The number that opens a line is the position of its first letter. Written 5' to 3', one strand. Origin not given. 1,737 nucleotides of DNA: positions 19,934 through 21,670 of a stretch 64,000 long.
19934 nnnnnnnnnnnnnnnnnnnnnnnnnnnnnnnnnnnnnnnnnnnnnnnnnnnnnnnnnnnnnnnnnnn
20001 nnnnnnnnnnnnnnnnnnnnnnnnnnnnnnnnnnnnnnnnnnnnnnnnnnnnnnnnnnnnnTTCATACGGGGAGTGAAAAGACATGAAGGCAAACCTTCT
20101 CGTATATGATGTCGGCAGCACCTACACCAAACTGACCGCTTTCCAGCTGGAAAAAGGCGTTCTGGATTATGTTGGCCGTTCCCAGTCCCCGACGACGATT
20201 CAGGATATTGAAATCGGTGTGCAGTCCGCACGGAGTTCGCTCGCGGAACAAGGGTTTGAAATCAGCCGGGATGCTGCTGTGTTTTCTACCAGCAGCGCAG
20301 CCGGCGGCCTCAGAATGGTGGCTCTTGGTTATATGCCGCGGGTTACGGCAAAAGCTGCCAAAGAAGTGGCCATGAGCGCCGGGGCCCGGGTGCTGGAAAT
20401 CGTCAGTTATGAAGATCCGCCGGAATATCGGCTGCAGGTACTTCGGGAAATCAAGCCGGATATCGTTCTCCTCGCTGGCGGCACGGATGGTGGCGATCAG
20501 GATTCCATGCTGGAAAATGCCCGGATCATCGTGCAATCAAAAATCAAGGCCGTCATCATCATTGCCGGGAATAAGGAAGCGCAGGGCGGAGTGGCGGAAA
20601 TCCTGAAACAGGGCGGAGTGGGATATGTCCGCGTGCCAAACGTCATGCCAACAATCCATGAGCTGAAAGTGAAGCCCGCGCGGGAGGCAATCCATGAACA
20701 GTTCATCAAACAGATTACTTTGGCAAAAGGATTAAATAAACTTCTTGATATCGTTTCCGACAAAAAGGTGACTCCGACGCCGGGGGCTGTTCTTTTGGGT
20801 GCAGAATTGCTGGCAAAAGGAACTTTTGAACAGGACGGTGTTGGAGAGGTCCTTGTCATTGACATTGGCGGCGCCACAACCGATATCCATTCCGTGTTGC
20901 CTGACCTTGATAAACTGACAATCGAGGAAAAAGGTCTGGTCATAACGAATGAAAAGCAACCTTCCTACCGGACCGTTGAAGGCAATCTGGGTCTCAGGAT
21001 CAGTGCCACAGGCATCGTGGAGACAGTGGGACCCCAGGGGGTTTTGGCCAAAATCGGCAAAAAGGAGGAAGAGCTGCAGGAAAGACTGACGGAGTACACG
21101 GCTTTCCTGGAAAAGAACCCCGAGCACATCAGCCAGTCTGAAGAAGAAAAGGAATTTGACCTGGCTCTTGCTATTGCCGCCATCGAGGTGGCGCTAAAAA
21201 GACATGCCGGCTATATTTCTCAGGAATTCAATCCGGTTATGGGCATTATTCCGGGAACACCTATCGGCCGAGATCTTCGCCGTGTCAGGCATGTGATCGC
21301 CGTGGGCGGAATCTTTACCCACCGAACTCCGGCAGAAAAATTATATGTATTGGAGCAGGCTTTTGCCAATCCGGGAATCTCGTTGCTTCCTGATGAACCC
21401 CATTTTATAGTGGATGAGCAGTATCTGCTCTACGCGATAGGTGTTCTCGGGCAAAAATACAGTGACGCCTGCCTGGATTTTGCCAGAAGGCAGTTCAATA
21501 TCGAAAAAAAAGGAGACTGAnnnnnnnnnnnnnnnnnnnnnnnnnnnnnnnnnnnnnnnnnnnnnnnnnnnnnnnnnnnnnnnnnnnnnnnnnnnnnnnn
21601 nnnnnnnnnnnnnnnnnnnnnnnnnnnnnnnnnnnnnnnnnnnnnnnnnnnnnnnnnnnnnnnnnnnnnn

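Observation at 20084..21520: GlmL-like ASKHA protein adjacent to 2-methyleneglutarate mutase: candidate dedicated reactivase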

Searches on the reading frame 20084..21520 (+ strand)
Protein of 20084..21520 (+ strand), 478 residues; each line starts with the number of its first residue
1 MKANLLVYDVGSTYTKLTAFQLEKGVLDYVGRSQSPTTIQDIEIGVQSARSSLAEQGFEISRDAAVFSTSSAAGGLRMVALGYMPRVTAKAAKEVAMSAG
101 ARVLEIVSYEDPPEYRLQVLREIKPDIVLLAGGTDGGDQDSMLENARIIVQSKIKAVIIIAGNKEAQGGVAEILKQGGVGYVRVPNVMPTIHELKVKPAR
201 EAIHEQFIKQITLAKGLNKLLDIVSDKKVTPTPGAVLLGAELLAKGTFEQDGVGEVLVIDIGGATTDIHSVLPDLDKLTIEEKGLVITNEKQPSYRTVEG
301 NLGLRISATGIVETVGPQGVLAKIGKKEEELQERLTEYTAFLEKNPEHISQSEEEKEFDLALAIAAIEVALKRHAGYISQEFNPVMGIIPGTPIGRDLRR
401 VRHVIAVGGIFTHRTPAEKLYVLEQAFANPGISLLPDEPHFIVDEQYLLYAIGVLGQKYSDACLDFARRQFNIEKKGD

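Call 3: search_protein_families(library=pfam, proteins=[window:20084-21520:+], max_evalue=0.01)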
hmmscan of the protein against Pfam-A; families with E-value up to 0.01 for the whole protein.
window:20084-21520:+ (478 aa): 1 family
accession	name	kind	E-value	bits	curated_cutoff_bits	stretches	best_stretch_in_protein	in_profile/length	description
PF13941.12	MutL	-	9.1e-139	463.5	27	1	6-468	2-447/450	MutL protein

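Call 4: search_protein_families(library=ncbifam, proteins=[window:20084-21520:+], max_evalue=0.01)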
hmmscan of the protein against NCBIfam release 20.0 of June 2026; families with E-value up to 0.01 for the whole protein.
window:20084-21520:+ (478 aa): 3 families
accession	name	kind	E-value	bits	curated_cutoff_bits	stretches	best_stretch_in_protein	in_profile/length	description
NF040745.1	accessory_GlmL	equivalog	2e-125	419.2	475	1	6-470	2-456/459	methylaspartate mutase accessory protein GlmL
TIGR01319.1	glmL_fam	subfamily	6.5e-93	312.1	204.05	1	9-463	2-447/456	GlmL family protein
NF040744.1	ornith_Or-4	equivalog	1.6e-90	303.9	600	1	4-468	2-444/448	GlmL-related ornithine degradation protein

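Call 12: find_homologous_proteins(query=window:20084-21520:+, max_evalue=1e-10)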
Query window:20084-21520:+ (478 aa): 7687 proteins with E <= 1e-10 among 8000 candidates; the best 120 are listed.
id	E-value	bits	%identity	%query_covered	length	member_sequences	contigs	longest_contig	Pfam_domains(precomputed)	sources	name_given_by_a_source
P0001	0.0e+0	1019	99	100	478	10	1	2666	PF13941.13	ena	-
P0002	1.7e-278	942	91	100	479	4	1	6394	PF13941.13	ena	-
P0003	1.2e-274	929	89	100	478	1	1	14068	PF13941.13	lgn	-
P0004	1.2e-273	926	90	99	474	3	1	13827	PF13941.13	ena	-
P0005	2.8e-255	865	83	99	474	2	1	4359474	PF13941.13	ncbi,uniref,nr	ncbi:glutamate mutase L [Anaeroselena agilis]|uniref:Glutamate mutase L n=1 Tax=Anaeroselena agilis 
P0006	8.2e-243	824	80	99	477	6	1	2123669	PF13941.13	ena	-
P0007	1.0e-242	824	80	100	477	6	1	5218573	PF13941.13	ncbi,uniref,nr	ncbi:glutamate mutase L [Sporomusa sp. KB1]|uniref:glutamate mutase L n=1 Tax=Sporomusa sp. KB1 TaxI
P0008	3.1e-241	819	78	99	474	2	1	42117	PF13941.13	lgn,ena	-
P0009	1.9e-239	813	78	99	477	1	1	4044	PF13941.13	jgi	jgi:uncharacterized protein (TIGR01319 family)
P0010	4.2e-239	812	77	99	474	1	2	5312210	PF13941.13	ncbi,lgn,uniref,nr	ncbi:glutamate mutase L [Sporomusa malonica]|uniref:MutL protein n=1 Tax=Sporomusa malonica TaxID=11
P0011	4.9e-237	805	76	100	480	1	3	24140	PF13941.13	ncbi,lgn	-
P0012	7.2e-237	804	77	99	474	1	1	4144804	PF13941.13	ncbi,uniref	ncbi:hypothetical protein SCACP_29160 [Sporomusa carbonis]|uniref:glutamate mutase L n=1 Tax=Sporomu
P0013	9.2e-237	804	77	100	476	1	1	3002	PF13941.13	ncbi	-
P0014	1.3e-236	804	77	100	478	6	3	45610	PF13941.13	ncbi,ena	-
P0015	2.9e-235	799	76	100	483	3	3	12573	PF13941.13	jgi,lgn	-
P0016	5.5e-235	798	76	100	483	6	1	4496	PF13941.13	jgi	jgi:uncharacterized protein (TIGR01319 family)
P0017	2.2e-232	790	76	99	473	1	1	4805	PF13941.13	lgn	-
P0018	6.2e-232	788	76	100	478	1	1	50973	PF13941.13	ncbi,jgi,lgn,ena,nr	ncbi:MAG: hypothetical protein H6Q72_3004 [Firmicutes bacterium]|nr:hypothetical protein [Bacillota 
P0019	7.0e-232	788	75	100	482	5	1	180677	PF13941.13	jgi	jgi:uncharacterized protein (TIGR01319 family)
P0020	1.5e-231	787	74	100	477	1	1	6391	PF13941.13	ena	-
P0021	6.8e-230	781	74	100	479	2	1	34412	PF13941.13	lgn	-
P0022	1.3e-229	780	75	100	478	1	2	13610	PF13941.13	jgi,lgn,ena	-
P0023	1.4e-229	780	75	99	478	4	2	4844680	PF13941.13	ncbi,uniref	ncbi:glutamate mutase L [Sporomusa sphaeroides]|uniref:glutamate mutase L n=1 Tax=Sporomusa sphaeroi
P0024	3.3e-229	779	73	100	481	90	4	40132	PF13941.13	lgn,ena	-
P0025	4.8e-229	779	75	99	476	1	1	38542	PF13941.13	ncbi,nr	ncbi:MAG: glutamate mutase L [Negativicutes bacterium]|nr:glutamate mutase L [Negativicutes bacteriu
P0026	5.4e-229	778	74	100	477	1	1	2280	PF13941.13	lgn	-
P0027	3.0e-227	773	73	100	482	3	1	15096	PF13941.13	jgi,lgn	jgi:uncharacterized protein (TIGR01319 family)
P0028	5.8e-227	772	75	99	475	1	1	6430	PF13941.13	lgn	-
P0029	9.6e-225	764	73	98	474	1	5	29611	PF13941.13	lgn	-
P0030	4.2e-224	762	74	100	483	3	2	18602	PF13941.13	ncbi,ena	-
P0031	5.0e-223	759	71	100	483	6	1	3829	PF13941.13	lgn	-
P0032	6.1e-223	758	73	99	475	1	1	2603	PF13941.13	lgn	-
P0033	1.1e-222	758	71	99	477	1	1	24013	PF13941.13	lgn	-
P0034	2.6e-220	750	72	99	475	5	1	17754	PF13941.13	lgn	-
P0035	2.6e-217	740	71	99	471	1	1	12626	PF13941.13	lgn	-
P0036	4.3e-216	736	71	99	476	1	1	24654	PF13941.13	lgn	-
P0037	3.1e-214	730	70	99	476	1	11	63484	PF13941.13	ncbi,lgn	-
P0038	2.3e-212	724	68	99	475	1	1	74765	PF13941.13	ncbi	ncbi:MAG: glutamate mutase L [Peptococcaceae bacterium]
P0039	1.4e-206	705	66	100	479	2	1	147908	PF13941.13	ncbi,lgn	-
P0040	1.1e-204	698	66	100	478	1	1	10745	PF13941.13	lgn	-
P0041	1.8e-201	688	65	100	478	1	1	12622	PF13941.13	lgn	-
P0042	2.7e-201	687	66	100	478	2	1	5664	PF13941.13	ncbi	-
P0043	1.9e-199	681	66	99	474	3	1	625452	PF13941.13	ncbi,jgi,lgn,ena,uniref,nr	ncbi:glutamate mutase L [Desulfopila inferna]|uniref:glutamate mutase L n=1 Tax=Desulfopila inferna 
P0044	3.9e-199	680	65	99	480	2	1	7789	PF13941.13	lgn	-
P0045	6.4e-199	679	66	99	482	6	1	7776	PF13941.13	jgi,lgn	jgi:uncharacterized protein (TIGR01319 family)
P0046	2.6e-198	677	63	100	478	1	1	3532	PF13941.13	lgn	-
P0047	3.0e-197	674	66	99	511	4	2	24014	PF13941.13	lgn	-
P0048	3.8e-197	673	66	98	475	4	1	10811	PF13941.13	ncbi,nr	ncbi:MAG: glutamate mutase L [Bacillota bacterium]|nr:glutamate mutase L [Bacillota bacterium]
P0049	4.1e-196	670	65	99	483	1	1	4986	PF13941.13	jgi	-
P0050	8.4e-196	669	64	99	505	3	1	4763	PF13941.13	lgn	-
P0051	9.3e-195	666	65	97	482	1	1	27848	PF13941.13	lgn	-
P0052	3.2e-194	664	63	99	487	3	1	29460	PF13941.13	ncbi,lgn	-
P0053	3.6e-194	664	63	99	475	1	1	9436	PF13941.13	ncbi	-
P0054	1.7e-193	661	65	96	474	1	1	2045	PF13941.13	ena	-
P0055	1.9e-193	661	62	100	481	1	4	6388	PF13941.13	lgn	-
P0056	3.0e-193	661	65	97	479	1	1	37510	PF13941.13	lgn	-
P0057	2.2e-192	658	65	100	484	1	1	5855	PF13941.13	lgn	-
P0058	2.5e-192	658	64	98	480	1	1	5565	PF13941.13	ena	-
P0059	5.3e-192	657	63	99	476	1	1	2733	PF13941.13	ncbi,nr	ncbi:MAG: glutamate mutase L [Deltaproteobacteria bacterium]|nr:glutamate mutase L [Deltaproteobacte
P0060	5.9e-192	656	65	99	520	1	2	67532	PF13941.13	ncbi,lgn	-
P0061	1.2e-191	655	64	100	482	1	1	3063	PF13941.13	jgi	jgi:uncharacterized protein (TIGR01319 family)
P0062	1.4e-191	655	65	99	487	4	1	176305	PF13941.13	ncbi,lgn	-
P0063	3.8e-191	654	65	97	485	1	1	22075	PF13941.13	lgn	-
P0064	4.5e-191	653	63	98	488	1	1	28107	PF13941.13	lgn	-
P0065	4.8e-191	653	64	99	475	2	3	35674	PF13941.13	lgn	-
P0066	5.0e-191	653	64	98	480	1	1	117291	PF13941.13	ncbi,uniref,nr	ncbi:glutamate mutase L [Desulfosporosinus sp. OT]|uniref:glutamate mutase L n=1 Tax=Desulfosporosin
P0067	5.2e-191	653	64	98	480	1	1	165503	PF13941.13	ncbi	ncbi:glutamate mutase L [Desulfosporosinus fructosivorans]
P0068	8.1e-191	653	64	100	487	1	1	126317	PF13941.13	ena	-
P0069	1.4e-190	652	62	97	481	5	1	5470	PF13941.13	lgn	-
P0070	1.8e-190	651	63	99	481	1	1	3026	PF13941.13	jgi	jgi:uncharacterized protein (TIGR01319 family)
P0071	2.7e-190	651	61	100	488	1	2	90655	PF13941.13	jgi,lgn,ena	jgi:uncharacterized protein (TIGR01319 family)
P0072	2.7e-190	651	64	98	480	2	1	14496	PF13941.13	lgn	-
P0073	2.9e-190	651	62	99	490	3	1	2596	PF13941.13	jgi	jgi:uncharacterized protein (TIGR01319 family)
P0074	1.0e-189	649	61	99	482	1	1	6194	PF13941.13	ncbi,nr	ncbi:MAG: glutamate mutase [Desulfobacterales bacterium]|nr:glutamate mutase [Desulfobacterales bact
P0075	2.0e-189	648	66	97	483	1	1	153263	PF13941.13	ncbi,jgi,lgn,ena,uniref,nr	ncbi:glutamate mutase L [Desulfitobacterium sp.]|uniref:glutamate mutase L n=1 Tax=Desulfitobacteriu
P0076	2.1e-189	648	64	99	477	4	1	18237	PF13941.13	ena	-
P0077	2.9e-189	648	63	99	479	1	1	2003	PF13941.13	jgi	-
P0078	3.0e-189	647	64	99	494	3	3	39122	PF13941.13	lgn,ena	-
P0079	4.9e-189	647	65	99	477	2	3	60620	PF13941.13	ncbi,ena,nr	ncbi:MAG TPA: glutamate mutase [Pelotomaculum sp.]|nr:glutamate mutase [Pelotomaculum sp.]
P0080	6.4e-189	646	64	98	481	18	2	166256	PF13941.13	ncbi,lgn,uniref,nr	ncbi:glutamate mutase L [Desulfosporosinus shakirovi]|uniref:glutamate mutase L n=1 Tax=Desulfosporo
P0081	7.2e-189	646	64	99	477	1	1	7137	PF13941.13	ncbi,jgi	-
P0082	7.2e-189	646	62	99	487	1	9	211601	PF13941.13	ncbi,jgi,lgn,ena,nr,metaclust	ncbi:MAG: glutamate mutase [Desulfitibacter sp. BRH_c19]|nr:MAG: glutamate mutase [Desulfitibacter s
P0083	7.3e-189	646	62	100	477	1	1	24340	PF13941.13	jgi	-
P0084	8.2e-189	646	64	98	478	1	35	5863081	PF13941.13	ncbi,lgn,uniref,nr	ncbi:conserved hypothetical protein [Desulfosporosinus orientis DSM 765]|uniref:Glutamate mutase, Mu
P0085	1.7e-188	645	64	99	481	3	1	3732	PF13941.13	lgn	-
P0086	1.8e-188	645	62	100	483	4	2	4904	PF13941.13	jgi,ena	jgi:uncharacterized protein (TIGR01319 family)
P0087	3.5e-188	644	63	98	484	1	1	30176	PF13941.13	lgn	-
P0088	5.3e-188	643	63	99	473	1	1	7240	PF13941.13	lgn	-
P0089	6.4e-188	643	62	99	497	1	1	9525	PF13941.13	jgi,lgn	jgi:uncharacterized protein (TIGR01319 family)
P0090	9.1e-188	643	61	100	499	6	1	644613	PF13941.13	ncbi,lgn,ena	-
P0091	1.2e-187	642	61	99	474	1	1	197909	PF13941.13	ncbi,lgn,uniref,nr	ncbi:glutamate mutase L [Desulforhopalus singaporensis]|uniref:MutL protein n=1 Tax=Desulforhopalus 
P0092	1.6e-187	642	64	97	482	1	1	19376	PF13941.13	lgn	-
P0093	2.9e-187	641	65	96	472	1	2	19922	PF13941.13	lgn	-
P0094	4.0e-187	640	65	96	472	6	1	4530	PF13941.13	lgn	-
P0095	4.0e-187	640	63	100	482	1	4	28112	PF13941.13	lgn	-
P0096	5.2e-187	640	61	99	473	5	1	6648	PF13941.13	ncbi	-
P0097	6.2e-187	640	61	99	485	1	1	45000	PF13941.13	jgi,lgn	-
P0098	7.4e-187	640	64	97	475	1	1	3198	PF13941.13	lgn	-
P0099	8.5e-187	639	63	99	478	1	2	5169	PF13941.13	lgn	-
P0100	1.1e-186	639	65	96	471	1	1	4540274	PF13941.13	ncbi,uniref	ncbi:glutamate mutase L [Desulfitobacterium sp. AusDCA]|uniref:glutamate mutase L n=1 Tax=Desulfitob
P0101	1.5e-186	639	65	96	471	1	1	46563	PF13941.13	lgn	-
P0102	2.0e-186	638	64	97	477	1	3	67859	PF13941.13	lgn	-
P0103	3.4e-186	637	62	99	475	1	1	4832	PF13941.13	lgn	-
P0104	3.6e-186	637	61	99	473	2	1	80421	PF13941.13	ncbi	-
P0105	3.9e-186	637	64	97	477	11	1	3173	PF13941.13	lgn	-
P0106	4.6e-186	637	63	97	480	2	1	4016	PF13941.13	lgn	-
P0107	5.6e-186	637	61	99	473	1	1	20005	PF13941.13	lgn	-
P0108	5.8e-186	637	61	99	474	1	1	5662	PF13941.13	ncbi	-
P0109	7.8e-186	636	61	97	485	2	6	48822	PF13941.13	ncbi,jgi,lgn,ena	jgi:uncharacterized protein (TIGR01319 family)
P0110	1.2e-185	636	62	98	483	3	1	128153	PF13941.13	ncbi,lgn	ncbi:MAG: glutamate mutase L [Dehalobacterium sp.]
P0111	1.3e-185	635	62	99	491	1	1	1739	PF13941.13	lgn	-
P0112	1.3e-185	635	61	99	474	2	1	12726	PF13941.13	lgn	-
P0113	1.4e-185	635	62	98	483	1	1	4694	PF13941.13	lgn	-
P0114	1.6e-185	635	64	98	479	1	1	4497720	PF13941.13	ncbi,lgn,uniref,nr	ncbi:glutamate mutase L [Dehalobacter sp. DCM]|uniref:glutamate mutase L n=1 Tax=Dehalobacter sp. DC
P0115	1.8e-185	635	59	100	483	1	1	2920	PF13941.13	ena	-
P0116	2.7e-185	634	63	98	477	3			PF13941.13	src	-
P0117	3.2e-185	634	62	99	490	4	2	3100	PF13941.13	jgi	jgi:uncharacterized protein (TIGR01319 family)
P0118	4.7e-185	634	63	98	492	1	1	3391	PF13941.13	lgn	-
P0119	8.9e-185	633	62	99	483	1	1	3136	PF13941.13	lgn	-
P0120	1.2e-184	632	61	99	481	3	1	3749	PF13941.13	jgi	jgi:uncharacterized protein (TIGR01319 family)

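Call 23: search_solved_structures(query=window:20084-21520:+, max_evalue=1, show_alignments=1)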
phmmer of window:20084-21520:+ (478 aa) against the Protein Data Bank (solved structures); distinct sequences matched with E-value up to 1: 3.
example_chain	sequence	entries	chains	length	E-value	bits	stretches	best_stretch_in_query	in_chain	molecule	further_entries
8svz_A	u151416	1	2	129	0.18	13.6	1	118-191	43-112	Two-component response regulator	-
9xzo_A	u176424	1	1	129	0.28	13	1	104-200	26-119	De novo protein M1X0B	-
2zdj_A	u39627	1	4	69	0.98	11.3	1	1-39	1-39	hypothetical protein TTMA177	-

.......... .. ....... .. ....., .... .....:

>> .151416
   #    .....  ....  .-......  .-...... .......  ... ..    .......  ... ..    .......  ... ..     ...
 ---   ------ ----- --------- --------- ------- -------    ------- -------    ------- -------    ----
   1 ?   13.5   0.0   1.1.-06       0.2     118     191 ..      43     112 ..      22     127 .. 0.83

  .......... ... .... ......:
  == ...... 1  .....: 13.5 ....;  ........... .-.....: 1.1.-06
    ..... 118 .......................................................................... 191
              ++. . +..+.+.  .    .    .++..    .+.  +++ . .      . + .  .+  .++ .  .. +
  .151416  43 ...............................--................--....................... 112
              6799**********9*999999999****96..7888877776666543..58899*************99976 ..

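Call 30: list_cluster_members(proteins=[L068:13021-14460:+, window:20084-21517:+])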
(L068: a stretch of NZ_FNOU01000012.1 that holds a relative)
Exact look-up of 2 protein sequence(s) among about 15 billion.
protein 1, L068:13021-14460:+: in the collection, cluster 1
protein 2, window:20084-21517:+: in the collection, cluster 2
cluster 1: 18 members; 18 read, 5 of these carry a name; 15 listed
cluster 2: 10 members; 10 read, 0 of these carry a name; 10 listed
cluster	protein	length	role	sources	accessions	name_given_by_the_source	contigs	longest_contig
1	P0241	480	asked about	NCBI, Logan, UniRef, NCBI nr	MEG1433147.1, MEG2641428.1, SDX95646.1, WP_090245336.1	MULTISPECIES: glutamate mutase L [Eubacterium] | Putative repair enzyme for 2-methyleneglutarate mutase n=1 Tax=Eubacterium barkeri ... | glutamate mutase L [Eubacterium barkeri]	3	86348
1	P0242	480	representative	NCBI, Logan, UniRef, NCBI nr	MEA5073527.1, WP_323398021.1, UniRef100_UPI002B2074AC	MAG: glutamate mutase L [Eubacterium aggregans] | glutamate mutase L n=1 Tax=Eubacterium aggregans TaxID=81409 RepID=UPI002B2074AC | glutamate mutase L [Eubacterium aggregans]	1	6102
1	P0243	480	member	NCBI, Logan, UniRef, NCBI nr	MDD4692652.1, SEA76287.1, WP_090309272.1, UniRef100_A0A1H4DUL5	glutamate mutase L [Eubacterium aggregans] | Glutamate mutase n=1 Tax=Eubacterium aggregans TaxID=81409 RepID=A0A1H4DUL5_9FIRM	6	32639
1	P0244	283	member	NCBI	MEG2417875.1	MAG: glutamate mutase L, partial [Eubacterium sp.]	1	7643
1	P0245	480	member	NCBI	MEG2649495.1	MAG: glutamate mutase L [Eubacterium sp.]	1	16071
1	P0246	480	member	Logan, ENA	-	-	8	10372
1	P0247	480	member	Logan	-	-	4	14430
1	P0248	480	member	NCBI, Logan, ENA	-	-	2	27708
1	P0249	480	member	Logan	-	-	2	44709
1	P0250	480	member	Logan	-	-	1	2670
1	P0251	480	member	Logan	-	-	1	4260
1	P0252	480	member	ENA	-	-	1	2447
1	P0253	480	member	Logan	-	-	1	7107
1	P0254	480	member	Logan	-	-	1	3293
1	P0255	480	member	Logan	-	-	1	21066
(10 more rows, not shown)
